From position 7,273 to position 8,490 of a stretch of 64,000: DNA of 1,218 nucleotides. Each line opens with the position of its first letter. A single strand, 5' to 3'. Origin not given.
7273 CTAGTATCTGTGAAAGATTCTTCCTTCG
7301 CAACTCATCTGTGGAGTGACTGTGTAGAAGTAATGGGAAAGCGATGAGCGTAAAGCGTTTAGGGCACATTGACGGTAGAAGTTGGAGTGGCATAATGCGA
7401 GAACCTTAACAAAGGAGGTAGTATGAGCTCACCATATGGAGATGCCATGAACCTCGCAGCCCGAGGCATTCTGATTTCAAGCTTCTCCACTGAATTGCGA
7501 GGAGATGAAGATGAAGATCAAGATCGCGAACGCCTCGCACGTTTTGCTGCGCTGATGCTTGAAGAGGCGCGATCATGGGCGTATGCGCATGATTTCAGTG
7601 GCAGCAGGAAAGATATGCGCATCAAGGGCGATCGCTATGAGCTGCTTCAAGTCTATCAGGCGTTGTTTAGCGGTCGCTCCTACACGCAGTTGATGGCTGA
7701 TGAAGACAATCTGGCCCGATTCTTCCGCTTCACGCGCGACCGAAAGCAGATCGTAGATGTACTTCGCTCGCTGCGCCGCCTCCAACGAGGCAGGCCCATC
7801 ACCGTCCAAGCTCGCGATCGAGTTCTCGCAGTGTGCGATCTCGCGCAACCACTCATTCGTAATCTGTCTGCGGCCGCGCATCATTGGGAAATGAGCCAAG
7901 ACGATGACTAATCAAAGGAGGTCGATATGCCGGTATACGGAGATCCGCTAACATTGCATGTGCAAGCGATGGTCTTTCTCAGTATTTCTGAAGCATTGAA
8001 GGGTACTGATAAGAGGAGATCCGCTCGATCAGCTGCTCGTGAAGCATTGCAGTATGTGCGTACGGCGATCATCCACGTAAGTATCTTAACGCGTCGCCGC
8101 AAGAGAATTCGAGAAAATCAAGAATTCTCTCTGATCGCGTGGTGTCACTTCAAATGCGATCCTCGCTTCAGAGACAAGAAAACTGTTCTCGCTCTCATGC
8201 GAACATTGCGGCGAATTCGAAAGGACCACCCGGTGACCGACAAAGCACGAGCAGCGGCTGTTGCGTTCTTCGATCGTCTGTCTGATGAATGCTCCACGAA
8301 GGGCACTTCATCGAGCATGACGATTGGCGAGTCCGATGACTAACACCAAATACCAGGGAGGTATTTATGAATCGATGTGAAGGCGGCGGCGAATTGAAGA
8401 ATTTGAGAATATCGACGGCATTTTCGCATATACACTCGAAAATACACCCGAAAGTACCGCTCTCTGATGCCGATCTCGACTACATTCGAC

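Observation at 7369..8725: Promoter-driven operon of three tandem small paralogous proteins ending in oligo-aspartate tails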

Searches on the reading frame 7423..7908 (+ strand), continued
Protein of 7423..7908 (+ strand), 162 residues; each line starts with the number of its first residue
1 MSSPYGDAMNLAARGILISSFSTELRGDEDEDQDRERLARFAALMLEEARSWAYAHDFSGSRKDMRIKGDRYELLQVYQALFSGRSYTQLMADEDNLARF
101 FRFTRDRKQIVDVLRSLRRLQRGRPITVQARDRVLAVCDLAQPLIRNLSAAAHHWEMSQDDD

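Call 74: find_encoding_contigs(protein=P0012, flank=4000, max_places=4)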
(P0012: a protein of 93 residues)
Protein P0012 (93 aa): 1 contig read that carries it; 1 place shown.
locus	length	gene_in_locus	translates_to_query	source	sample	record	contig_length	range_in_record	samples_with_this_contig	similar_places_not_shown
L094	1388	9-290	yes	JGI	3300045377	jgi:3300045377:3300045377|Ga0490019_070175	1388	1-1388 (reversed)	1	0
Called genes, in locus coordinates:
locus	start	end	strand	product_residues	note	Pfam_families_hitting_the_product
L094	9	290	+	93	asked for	-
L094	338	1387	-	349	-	?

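Call 77: predict_structure(alignment_id=A5)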
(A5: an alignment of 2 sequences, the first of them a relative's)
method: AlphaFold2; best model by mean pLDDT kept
length: 107 residues; sequences in the alignment: 2
mean_pLDDT: 85.3   pTM: 0.77
mean pLDDT of the five models: 85.3, 84.5, 84.3, 83.1, 77.7
residues with pLDDT >= 90: 60; 70-90: 31; 50-70: 12; < 50: 4
segments of 3 or more residues with pLDDT < 50: 1-3
pLDDT, mean of each block of 10 residues (from residue 1): 59 94 90 91 93 90 84 86 95 89 58
secondary structure, 60 per line:
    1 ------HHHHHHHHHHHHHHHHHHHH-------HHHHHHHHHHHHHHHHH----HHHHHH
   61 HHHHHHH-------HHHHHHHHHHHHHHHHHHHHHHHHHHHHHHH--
elements in order: H7-26 H34-50 H55-67 H75-105

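Call 79: fold_search(model_id=the predicted structure, library=pdb)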
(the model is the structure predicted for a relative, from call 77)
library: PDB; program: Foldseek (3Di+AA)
matches with E <= 10: 157; with E <= 0.001: 0
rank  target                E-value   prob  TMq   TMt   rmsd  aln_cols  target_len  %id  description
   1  4k0d_B                2.6e-01  0.90  0.55  0.43   7.1       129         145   13  Periplasmic sensor domain of sensor histidine kinase, Adeh_2942 (released 2013-06-12)
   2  9clb_F                5.6e-01  0.21  0.28  0.26  16.5       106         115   15  Crystal structure of Bak bound to the inhibitory aBAK (released 2025-07-16)
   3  2mwq_MODEL_1_A        6.2e-01  0.20  0.29  0.23   8.1       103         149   13  Solution structure of PsbQ from spinacia oleracea (released 2015-07-29)
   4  8eja_B                7.3e-01  0.20  0.29  0.28  17.3       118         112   16  Computational design of potent and selective inhibitors of Bak and Bax (released 2024-03-20)
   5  3ezh_B                9.2e-01  0.41  0.44  0.42   8.6       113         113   16  Crystal Structure of the E. coli Histidine Kinase NarX Sensor Domain in Complex with Nitrate (released 2008-12-23)
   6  4oyd_B                9.2e-01  0.28  0.36  0.33  16.5       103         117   16  Crystal structure of a computationally designed inhibitor of an Epstein-Barr viral Bcl-2 protein (released 2014-07-09)
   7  3s9o_C                9.2e-01  0.23  0.39  0.32   9.1       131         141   12  The Focal Adhesion Targeting (FAT) domain of the Focal Adhesion Kinase showing N-terminal interactions in cis (released 2012-06-06)
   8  8dz8_A                1.0e+00  0.51  0.45  0.48   5.7       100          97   11  Neoleukin 4, a de novo designed IL-4 mimetic (released 2023-03-29)
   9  8eja_A                1.1e+00  0.15  0.28  0.27  16.2       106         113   15  Computational design of potent and selective inhibitors of Bak and Bax (released 2024-03-20)
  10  9clb_D                1.1e+00  0.09  0.22  0.21  16.8       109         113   16  Crystal structure of Bak bound to the inhibitory aBAK (released 2025-07-16)
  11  5jsb_B                1.1e+00  0.23  0.35  0.32  16.2       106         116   15  Crystal structure of Mcl1-inhibitor complex (released 2016-11-16)
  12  7cra                  1.1e+00  0.15  0.30  0.18  15.1       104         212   15  Crystal structure of the N-terminal fragment (residue 1-291) of LonA protease from Meiothermus taiwanensis (released 2021-05-26)
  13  9clb_B                1.2e+00  0.13  0.27  0.25  16.4       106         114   15  Crystal structure of Bak bound to the inhibitory aBAK (released 2025-07-16)
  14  9k8d_B                1.3e+00  0.75  0.54  0.63   3.6        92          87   11  Cryo-EM structure of C3 symmetric interface of designed zinc-induced tetrahedron Cage-t32-Zn1-HEHE-34 (released 2025-10-29)
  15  6db1_A                1.3e+00  0.12  0.28  0.24   9.7       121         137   12  2.0 Angstrom Resolution Crystal Structure of N-Terminal Ligand-Binding Domain of Putative Methyl-Accepting Chemotaxis  (released 2018-05-16)
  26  1i5n_A                2.4e+00  0.28  0.44  0.39   7.8       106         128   13  Crystal structure of the P1 domain of CheA from Salmonella typhimurium (released 2001-07-11)
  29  2lp4_MODEL_1_A        2.5e+00  0.25  0.45  0.25   8.1       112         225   13  Solution structure of P1-CheY/P2 complex in bacterial chemotaxis (released 2012-10-24)
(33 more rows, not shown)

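Call 80: search_protein_families(library=pfam, proteins=[L092:170-454:+], max_evalue=1)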
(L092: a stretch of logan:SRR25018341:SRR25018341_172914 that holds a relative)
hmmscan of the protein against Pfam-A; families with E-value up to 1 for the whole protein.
L092:170-454:+ (95 aa): 4 families
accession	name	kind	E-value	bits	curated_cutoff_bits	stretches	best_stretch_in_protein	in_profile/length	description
PF19787.4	DUF6271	-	0.035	13.4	25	1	35-93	45-100/434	Family of unknown function (DUF6271)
PF22667.2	Lon_lid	-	0.046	13.8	27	1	17-33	31-47/57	Lon protease AAA+ ATPase lid domain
PF06309.17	Torsin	-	0.064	13.8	27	1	6-79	28-99/127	Torsin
PF14969.11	DUF4508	-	0.099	13.4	27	1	57-87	9-40/97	Domain of unknown function (DUF4508)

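Call 84: find_homologous_proteins(query=A9, max_evalue=0.01)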
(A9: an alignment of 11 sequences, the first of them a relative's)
Query A9 (11 sequences) (162 aa, profile of the alignment): 8 proteins with E <= 0.01 among 3732 candidates.
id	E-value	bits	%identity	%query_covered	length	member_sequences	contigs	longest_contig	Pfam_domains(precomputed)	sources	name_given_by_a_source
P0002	9.8e-49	183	48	100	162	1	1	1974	-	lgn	-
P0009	4.1e-45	171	28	82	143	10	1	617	-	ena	-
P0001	3.0e-43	165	100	100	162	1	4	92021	-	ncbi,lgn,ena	-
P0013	3.1e-40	155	22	77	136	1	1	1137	-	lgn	-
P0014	5.4e-37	145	38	16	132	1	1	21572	-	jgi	jgi:hypothetical protein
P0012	1.5e-28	118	35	21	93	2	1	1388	-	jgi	jgi:hypothetical protein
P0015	7.3e-22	96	23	86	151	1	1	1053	-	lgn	-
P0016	1.1e-15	76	-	-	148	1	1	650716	-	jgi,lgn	jgi:hypothetical protein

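Call 86: find_encoding_contigs(protein=P0016, flank=6000, max_places=3)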
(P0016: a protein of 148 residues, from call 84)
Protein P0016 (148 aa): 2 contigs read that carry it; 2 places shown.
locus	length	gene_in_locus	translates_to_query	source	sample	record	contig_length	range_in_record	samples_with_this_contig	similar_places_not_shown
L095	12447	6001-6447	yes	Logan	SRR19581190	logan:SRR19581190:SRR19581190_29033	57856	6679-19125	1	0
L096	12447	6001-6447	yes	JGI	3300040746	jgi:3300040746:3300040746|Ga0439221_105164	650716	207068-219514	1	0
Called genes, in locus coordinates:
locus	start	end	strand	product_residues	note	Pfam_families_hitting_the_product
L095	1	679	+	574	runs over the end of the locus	PF03717:PBP_dimer, PF00905:Transpeptidase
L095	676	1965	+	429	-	PF08245:Mur_ligase_M, PF02875:Mur_ligase_C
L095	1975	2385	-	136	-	PF18143:HAD_SAK_2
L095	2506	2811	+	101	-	-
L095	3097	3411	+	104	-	PF00829:Ribosomal_L21p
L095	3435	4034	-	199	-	PF21176:RecR_HhH, PF02132:RecR_ZnF (weak), PF01751:Toprim (weak), PF13662:Toprim_4, PF21175:RecR_C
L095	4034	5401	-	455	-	PF00772:DnaB, PF03796:DnaB_C, PF13481:AAA_25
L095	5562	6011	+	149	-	-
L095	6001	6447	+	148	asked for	-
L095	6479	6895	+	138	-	-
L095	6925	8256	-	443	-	PF00133:tRNA-synt_1 (faint), PF01921:tRNA-synt_1f (faint), PF01406:tRNA-synt_1e, PF09334:tRNA-synt_1g (weak), PF09190:DALR_2, PF23493:CysS_C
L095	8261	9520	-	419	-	PF01566:Nramp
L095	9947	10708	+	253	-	PF01628:HrcA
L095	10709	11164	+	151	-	PF01025:GrpE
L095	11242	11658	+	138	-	PF17886:ArsA_HSP20 (faint), PF00011:HSP20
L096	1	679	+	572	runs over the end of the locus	PF03717:PBP_dimer, PF00905:Transpeptidase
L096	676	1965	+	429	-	PF08245:Mur_ligase_M, PF02875:Mur_ligase_C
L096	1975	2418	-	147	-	PF18143:HAD_SAK_2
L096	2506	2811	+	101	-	-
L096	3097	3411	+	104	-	PF00829:Ribosomal_L21p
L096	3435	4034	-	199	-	PF21176:RecR_HhH, PF02132:RecR_ZnF (weak), PF01751:Toprim (weak), PF13662:Toprim_4, PF21175:RecR_C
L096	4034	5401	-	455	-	PF00772:DnaB, PF03796:DnaB_C, PF13481:AAA_25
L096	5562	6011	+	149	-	-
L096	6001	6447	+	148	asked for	-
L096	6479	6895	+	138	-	-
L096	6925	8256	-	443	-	PF00133:tRNA-synt_1 (faint), PF01921:tRNA-synt_1f (faint), PF01406:tRNA-synt_1e, PF09334:tRNA-synt_1g (weak), PF09190:DALR_2, PF23493:CysS_C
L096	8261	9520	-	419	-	PF01566:Nramp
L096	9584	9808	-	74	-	-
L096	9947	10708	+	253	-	PF01628:HrcA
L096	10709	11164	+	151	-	PF01025:GrpE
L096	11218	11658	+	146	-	PF17886:ArsA_HSP20 (faint), PF00011:HSP20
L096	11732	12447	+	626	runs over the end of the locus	PF00012:HSP70, PF06723:MreB_Mbl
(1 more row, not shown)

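Call 87: find_encoding_contigs(protein=P0014, flank=6000, max_places=3)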
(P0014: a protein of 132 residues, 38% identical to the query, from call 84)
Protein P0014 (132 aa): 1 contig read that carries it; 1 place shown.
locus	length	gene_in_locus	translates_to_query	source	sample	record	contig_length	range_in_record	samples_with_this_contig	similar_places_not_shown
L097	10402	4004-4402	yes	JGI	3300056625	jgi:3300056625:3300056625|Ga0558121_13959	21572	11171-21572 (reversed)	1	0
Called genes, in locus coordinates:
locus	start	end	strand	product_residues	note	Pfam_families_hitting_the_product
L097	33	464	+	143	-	PF00293:NUDIX, PF14815:NUDIX_4 (weak)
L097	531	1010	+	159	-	PF00829:Ribosomal_L21p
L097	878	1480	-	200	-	PF21176:RecR_HhH, PF01751:Toprim (weak), PF13662:Toprim_4, PF21175:RecR_C (weak)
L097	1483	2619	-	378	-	PF13481:AAA_25, PF03796:DnaB_C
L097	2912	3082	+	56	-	-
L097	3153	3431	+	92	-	-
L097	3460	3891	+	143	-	-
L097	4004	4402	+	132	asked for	-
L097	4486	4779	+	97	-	-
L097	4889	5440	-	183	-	PF01406:tRNA-synt_1e, PF09190:DALR_2, PF23493:CysS_C (weak)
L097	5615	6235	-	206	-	PF01406:tRNA-synt_1e, PF09334:tRNA-synt_1g (weak)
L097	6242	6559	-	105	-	PF01566:Nramp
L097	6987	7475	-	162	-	PF01566:Nramp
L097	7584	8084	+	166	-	PF03444:WHD_HrcA (weak)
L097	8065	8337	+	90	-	PF01628:HrcA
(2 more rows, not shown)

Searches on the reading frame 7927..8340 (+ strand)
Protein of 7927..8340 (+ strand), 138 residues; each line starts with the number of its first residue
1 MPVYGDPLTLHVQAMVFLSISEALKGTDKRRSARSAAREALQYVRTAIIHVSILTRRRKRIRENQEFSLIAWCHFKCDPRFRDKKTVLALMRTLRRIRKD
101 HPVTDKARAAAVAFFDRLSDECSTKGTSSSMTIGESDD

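Call 4: search_protein_families(library=pfam, proteins=[window:7927-8340:+], max_evalue=10)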
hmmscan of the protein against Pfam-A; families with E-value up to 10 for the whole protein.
window:7927-8340:+ (138 aa): 0 families

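Call 5: search_protein_families(library=ncbifam, proteins=[window:7927-8340:+], max_evalue=10)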
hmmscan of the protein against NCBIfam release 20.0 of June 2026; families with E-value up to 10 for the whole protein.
window:7927-8340:+ (138 aa): 1 family
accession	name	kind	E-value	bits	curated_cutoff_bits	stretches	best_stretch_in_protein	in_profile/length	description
TIGR02983.1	SigE-fam_strep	subfamily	0.059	13.3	141.55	1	22-66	39-83/162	SigE family RNA polymerase sigma factor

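Call 60: search_protein_families(library=phrogs, proteins=[window:7927-8340:+], max_evalue=1)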
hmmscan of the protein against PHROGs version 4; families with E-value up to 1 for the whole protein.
window:7927-8340:+ (138 aa): 3 families
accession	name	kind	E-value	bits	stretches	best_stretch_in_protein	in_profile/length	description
phrog_13261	-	unknown function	0.038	14.8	1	86-106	9-29/60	-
phrog_13629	-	unknown function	0.31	11.9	0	99-112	4-17/39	-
phrog_6938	-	unknown function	0.34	12.4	0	29-77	39-83/98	-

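Call 61: search_protein_families(library=padloc, proteins=[window:7927-8340:+], max_evalue=1)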
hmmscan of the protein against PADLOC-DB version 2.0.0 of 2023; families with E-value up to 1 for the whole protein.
window:7927-8340:+ (138 aa): 1 family
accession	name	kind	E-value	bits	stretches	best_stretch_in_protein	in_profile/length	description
PDLC01799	CARF1--CARF_HEPN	-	0.0078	13.2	1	31-113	243-323/454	-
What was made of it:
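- On HEPN domain toxins: PADLOC CARF_HEPN gives E 0.0078 for P2 only (call 61).
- The PADLOC hit is only E 0.0078 for P2 (call 61).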
